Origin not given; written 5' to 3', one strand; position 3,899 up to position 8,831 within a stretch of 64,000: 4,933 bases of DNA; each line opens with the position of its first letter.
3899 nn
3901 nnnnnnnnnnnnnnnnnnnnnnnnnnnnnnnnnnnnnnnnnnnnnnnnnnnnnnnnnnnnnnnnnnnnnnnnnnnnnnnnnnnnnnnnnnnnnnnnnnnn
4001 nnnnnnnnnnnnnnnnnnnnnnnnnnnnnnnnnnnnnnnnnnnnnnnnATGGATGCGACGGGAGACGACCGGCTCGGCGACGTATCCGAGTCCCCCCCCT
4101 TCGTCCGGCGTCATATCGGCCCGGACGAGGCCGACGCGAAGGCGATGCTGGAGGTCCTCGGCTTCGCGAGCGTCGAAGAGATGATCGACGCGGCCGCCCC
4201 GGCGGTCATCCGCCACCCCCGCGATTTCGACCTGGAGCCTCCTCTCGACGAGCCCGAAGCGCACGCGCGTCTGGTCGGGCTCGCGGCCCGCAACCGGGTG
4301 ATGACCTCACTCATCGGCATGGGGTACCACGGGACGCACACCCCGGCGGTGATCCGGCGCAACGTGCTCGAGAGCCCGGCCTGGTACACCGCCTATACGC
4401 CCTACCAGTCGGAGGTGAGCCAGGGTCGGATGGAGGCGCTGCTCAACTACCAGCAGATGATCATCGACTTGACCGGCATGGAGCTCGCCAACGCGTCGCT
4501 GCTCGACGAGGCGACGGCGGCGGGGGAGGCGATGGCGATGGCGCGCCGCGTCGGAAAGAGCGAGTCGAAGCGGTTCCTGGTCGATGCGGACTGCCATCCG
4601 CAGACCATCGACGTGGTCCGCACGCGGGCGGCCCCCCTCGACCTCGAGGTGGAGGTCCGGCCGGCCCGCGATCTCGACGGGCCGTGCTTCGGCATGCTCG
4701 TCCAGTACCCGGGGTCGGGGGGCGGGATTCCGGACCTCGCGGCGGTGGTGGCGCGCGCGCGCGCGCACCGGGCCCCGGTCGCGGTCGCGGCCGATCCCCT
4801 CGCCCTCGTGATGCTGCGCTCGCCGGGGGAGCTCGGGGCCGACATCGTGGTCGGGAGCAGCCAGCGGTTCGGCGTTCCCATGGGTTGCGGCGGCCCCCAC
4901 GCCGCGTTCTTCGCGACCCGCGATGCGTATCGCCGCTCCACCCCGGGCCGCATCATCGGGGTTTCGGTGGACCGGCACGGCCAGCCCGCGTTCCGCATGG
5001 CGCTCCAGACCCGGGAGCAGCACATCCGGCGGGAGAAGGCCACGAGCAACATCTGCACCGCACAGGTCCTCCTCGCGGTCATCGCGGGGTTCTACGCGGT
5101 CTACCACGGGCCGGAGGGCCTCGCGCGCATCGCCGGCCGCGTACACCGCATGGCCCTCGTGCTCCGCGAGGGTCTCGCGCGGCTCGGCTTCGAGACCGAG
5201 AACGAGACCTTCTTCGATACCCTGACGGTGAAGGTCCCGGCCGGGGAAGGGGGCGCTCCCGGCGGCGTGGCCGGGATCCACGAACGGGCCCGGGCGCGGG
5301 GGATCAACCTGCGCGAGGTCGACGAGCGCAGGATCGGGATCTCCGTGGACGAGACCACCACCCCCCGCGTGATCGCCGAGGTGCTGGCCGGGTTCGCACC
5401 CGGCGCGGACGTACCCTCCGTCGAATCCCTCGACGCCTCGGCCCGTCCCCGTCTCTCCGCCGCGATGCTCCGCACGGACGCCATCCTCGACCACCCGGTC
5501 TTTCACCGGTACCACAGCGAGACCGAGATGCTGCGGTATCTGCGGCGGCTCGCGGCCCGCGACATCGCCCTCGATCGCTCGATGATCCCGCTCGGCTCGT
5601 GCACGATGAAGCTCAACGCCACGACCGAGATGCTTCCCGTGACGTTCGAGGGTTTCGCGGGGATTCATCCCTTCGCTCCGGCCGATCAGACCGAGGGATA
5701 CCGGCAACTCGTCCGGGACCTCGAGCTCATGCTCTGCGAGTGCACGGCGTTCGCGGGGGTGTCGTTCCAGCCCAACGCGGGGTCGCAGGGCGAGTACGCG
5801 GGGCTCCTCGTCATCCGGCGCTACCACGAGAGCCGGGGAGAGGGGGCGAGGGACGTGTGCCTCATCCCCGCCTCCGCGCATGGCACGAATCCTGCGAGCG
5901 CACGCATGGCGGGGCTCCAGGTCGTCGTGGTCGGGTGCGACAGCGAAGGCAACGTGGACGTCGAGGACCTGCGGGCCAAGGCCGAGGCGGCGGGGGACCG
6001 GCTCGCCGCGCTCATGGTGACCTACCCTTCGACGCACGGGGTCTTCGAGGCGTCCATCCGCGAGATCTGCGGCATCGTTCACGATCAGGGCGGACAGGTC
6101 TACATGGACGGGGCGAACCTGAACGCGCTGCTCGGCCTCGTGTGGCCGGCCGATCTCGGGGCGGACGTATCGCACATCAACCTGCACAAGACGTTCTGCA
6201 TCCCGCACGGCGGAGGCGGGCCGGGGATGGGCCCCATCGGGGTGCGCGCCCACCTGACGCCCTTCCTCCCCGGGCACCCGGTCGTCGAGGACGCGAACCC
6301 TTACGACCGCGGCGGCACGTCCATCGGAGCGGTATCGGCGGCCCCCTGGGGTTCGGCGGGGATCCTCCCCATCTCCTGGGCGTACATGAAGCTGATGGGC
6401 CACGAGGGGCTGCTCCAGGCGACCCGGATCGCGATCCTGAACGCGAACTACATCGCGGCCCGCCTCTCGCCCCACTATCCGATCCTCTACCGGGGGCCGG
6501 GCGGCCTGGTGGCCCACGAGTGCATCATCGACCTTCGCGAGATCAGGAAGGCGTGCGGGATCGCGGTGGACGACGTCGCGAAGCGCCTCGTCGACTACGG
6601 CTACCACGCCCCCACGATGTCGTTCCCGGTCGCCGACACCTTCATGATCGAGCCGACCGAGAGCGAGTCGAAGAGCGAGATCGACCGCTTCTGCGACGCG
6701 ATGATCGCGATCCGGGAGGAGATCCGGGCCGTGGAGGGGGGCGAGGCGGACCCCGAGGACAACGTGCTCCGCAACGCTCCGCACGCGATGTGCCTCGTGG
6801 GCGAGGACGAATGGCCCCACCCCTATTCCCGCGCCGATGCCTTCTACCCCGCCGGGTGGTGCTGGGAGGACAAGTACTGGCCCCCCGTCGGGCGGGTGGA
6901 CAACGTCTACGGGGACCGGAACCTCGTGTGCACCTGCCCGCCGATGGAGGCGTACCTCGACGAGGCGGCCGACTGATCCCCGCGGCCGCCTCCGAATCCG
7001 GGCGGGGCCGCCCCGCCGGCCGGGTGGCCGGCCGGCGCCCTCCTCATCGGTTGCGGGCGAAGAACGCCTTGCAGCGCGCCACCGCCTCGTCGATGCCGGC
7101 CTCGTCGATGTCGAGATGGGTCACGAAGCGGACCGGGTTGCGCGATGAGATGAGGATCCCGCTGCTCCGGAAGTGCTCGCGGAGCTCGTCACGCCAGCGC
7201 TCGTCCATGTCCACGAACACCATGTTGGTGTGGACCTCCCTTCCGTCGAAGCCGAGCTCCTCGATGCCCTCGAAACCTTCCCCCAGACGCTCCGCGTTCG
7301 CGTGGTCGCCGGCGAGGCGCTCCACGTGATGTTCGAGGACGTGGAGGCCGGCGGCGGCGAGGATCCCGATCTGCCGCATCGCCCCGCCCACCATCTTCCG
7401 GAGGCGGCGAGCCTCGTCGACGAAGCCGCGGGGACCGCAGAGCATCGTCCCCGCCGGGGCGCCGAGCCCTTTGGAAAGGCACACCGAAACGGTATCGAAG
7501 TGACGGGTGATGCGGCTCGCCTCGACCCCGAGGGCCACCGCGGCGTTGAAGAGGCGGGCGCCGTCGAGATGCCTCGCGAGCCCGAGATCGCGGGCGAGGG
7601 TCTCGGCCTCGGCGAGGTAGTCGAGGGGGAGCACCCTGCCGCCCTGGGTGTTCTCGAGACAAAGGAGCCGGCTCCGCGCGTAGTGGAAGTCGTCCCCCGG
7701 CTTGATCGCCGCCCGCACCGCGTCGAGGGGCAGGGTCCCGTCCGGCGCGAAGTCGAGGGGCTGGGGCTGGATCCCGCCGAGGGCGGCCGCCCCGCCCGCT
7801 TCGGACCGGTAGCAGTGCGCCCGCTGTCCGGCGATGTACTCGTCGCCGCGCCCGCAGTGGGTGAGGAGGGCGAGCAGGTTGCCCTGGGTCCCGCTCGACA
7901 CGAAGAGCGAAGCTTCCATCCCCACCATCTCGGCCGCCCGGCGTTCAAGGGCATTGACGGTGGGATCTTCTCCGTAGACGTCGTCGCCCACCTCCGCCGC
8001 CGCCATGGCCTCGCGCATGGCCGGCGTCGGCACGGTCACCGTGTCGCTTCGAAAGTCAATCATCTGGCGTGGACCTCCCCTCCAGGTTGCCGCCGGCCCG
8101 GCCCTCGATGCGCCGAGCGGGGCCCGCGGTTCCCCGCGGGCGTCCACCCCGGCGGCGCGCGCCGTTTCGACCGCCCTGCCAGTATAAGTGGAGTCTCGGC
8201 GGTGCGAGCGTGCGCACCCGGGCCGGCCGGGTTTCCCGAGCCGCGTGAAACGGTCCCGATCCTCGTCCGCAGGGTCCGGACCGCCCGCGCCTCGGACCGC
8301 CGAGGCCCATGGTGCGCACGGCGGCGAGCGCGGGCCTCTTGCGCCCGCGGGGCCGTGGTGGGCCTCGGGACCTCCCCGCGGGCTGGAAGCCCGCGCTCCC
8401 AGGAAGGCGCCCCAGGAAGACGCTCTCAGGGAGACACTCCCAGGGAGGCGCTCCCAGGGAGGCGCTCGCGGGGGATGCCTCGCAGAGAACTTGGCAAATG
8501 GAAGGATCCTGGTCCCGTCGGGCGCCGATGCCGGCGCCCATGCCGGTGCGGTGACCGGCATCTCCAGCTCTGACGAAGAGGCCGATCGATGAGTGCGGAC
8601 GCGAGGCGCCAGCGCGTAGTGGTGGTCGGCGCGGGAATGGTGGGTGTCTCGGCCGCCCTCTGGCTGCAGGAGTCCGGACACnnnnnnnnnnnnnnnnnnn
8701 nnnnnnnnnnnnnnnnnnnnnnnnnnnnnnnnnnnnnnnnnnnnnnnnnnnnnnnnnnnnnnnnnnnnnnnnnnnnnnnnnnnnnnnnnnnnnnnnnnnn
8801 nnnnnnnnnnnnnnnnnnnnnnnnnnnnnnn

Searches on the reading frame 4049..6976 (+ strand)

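Call 75: search_protein_families(library=pfam, proteins=[window:4049-6976:+], max_evalue=0.0001)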
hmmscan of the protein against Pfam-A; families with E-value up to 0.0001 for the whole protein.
window:4049-6976:+ (975 aa): 2 families
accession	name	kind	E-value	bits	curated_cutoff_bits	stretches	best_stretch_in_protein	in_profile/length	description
PF02347.22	GDC-P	-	1.9e-177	590.9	26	2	20-447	1-427/429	Glycine cleavage system P-protein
PF21478.3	GcvP2_C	-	1.2e-58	196.7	27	1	791-912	1-122/122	Glycine dehydrogenase, C-terminal domain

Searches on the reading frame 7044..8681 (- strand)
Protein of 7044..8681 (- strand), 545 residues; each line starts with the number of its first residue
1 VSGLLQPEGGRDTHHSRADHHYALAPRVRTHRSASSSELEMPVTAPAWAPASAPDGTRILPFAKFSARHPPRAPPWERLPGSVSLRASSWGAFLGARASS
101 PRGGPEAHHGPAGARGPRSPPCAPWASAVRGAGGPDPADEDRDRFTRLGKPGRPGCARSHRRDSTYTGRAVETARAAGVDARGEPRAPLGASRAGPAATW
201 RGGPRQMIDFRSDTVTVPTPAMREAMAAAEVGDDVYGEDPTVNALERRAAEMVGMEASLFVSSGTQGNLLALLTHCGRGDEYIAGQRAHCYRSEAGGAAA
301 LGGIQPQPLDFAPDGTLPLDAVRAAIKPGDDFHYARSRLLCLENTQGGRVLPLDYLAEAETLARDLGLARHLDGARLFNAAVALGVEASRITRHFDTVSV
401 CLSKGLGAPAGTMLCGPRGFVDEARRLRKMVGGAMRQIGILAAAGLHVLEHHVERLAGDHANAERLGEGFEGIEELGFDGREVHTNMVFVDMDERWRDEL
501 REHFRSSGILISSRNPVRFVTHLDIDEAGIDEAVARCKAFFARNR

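Call 75: search_protein_families(library=pfam, proteins=[window:7044-8681:-], max_evalue=0.0001)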
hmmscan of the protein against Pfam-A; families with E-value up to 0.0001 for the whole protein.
window:7044-8681:- (545 aa): 2 families
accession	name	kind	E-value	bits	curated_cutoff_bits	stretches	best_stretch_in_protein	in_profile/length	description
PF01212.27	Beta_elim_lyase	-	4e-101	338.6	27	1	209-493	1-286/288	Beta-eliminating lyase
PF01041.23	DegT_DnrJ_EryC1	-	3.4e-07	30.3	19.8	0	238-328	22-111/360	DegT/DnrJ/EryC1/StrS aminotransferase family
